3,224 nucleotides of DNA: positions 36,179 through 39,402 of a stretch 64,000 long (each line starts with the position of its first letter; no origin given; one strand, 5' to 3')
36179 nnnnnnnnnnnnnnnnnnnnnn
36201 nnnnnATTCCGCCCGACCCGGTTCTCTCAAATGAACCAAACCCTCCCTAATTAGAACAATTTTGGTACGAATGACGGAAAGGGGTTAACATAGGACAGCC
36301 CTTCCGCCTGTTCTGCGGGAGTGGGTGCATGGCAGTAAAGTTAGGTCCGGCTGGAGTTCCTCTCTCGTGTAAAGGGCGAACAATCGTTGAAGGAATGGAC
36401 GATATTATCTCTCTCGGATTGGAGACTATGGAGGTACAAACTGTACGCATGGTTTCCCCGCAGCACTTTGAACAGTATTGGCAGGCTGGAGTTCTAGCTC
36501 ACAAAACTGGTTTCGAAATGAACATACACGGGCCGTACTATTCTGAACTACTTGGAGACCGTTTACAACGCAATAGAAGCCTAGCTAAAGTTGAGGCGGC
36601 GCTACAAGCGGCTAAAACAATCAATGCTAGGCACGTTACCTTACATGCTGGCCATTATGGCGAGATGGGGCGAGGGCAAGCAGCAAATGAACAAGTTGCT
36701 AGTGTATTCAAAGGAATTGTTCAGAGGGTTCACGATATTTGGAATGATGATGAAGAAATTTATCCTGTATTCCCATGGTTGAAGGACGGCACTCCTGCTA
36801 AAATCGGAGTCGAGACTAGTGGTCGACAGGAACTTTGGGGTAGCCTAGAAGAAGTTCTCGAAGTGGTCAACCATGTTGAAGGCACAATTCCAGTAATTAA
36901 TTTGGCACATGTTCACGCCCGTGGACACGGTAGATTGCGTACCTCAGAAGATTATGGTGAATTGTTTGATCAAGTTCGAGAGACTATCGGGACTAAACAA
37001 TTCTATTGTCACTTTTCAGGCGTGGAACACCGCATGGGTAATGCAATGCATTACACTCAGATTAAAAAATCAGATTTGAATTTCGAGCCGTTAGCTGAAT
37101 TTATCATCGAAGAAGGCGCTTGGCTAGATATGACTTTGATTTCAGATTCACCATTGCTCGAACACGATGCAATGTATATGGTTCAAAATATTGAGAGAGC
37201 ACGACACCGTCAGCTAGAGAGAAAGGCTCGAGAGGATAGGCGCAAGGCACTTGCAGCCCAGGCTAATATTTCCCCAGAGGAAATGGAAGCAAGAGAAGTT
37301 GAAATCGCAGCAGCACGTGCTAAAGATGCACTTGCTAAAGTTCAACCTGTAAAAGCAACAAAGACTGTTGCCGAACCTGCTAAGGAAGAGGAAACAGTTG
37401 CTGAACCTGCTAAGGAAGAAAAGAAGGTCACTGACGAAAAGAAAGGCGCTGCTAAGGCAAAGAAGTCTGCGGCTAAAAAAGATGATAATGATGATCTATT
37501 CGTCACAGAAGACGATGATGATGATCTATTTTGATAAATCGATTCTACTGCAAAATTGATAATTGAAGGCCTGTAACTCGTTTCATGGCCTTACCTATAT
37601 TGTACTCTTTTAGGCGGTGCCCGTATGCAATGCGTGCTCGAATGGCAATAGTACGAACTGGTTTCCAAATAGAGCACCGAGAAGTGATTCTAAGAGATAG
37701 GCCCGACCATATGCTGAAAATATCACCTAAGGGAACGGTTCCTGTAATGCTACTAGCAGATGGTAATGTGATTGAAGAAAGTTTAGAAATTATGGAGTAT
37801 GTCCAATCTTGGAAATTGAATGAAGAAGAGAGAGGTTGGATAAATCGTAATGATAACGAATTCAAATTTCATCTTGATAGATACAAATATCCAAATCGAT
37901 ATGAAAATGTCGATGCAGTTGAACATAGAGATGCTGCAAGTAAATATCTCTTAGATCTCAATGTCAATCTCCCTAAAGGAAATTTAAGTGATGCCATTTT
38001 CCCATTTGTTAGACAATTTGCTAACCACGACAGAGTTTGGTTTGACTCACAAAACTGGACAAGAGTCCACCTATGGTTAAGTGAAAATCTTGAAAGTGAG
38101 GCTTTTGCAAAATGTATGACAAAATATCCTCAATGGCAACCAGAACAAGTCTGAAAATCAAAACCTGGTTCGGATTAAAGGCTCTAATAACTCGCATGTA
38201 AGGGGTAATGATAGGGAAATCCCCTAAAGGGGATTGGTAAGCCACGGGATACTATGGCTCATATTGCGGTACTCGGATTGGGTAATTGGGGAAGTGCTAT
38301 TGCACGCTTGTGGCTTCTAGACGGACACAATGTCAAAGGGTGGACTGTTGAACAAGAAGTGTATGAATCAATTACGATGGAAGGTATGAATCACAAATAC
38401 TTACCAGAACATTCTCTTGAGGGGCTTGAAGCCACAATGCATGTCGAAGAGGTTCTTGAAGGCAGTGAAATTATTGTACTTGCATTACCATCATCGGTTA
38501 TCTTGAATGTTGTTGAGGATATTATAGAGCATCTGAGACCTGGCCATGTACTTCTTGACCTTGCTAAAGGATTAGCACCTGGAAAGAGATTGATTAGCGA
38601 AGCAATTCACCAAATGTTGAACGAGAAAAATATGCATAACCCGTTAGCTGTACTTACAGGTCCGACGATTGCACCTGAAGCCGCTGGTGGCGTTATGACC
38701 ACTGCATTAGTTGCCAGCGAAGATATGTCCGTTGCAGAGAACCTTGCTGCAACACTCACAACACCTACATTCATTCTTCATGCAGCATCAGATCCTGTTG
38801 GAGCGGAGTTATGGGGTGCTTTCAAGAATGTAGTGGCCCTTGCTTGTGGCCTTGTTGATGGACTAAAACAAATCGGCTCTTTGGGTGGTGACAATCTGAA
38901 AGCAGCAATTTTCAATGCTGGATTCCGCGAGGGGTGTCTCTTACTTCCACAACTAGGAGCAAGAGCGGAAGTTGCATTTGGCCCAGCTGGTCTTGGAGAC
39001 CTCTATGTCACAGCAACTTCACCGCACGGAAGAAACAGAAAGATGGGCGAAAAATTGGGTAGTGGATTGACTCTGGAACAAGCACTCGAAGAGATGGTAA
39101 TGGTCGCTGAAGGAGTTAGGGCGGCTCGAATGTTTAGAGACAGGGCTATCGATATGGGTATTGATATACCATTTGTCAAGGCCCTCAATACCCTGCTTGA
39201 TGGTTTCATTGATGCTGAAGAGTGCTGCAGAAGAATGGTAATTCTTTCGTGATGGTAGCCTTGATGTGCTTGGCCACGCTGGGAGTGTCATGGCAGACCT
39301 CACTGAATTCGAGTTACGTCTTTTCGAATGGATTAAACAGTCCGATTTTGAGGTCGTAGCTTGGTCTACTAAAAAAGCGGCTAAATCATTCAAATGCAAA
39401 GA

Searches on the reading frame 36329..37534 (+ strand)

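Call 46: search_protein_families(library=pfam, proteins=[window:36329-37534:+], max_evalue=0.0001)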
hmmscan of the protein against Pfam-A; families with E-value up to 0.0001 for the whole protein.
window:36329-37534:+ (401 aa): 1 family
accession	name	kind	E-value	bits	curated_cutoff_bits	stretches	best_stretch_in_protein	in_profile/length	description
PF01261.30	AP_endonuc_2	-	1.2e-11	45.2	31.1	1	28-263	6-220/249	Xylose isomerase-like TIM barrel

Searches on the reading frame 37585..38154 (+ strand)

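Call 46: search_protein_families(library=pfam, proteins=[window:37585-38154:+], max_evalue=0.0001)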
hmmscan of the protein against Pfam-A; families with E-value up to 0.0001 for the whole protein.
window:37585-38154:+ (189 aa): 3 families
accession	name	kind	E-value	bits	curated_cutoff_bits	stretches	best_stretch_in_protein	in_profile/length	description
PF13417.12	GST_N_3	-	1.3e-16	61.2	22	1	6-74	1-68/75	Glutathione S-transferase, N-terminal domain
PF13409.12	GST_N_2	-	1.4e-13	51.7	25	1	12-74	2-68/70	Glutathione S-transferase, N-terminal domain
PF02798.26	GST_N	-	5.9e-09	36.6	20.9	1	5-74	4-75/76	Glutathione S-transferase, N-terminal domain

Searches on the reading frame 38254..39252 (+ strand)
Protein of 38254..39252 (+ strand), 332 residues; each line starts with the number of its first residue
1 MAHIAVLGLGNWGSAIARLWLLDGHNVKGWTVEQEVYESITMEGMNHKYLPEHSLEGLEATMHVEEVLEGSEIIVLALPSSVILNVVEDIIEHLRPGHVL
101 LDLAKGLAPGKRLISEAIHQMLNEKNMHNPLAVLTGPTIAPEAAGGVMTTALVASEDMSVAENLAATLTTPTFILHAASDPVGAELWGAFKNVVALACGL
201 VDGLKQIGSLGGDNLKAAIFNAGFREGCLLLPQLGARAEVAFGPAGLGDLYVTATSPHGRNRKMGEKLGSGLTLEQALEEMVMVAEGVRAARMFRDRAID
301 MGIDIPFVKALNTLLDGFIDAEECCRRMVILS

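Call 46: search_protein_families(library=pfam, proteins=[window:38254-39252:+], max_evalue=0.0001)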
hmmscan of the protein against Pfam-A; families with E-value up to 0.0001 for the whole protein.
window:38254-39252:+ (332 aa): 5 families
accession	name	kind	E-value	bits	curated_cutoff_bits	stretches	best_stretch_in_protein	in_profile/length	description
PF07479.19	NAD_Gly3P_dh_C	-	5.8e-36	124.2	25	1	180-323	1-139/142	NAD-dependent glycerol-3-phosphate dehydrogenase C-terminus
PF01210.29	NAD_Gly3P_dh_N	-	5.3e-35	121.2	23.1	1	4-160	2-157/158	NAD-dependent glycerol-3-phosphate dehydrogenase N-terminus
PF20618.3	GPD_NAD_C_bact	-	2.8e-15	57.1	27.6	1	245-310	1-65/66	Bacterial GPD, NAD-dependent C-terminal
PF03807.23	F420_oxidored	-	1.1e-08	36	21.6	1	4-105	2-93/94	NADP oxidoreductase coenzyme F420-dependent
PF03446.21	NAD_binding_2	-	5.1e-08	33.5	21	1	4-106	2-95/161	NAD binding domain of 6-phosphogluconate dehydrogenase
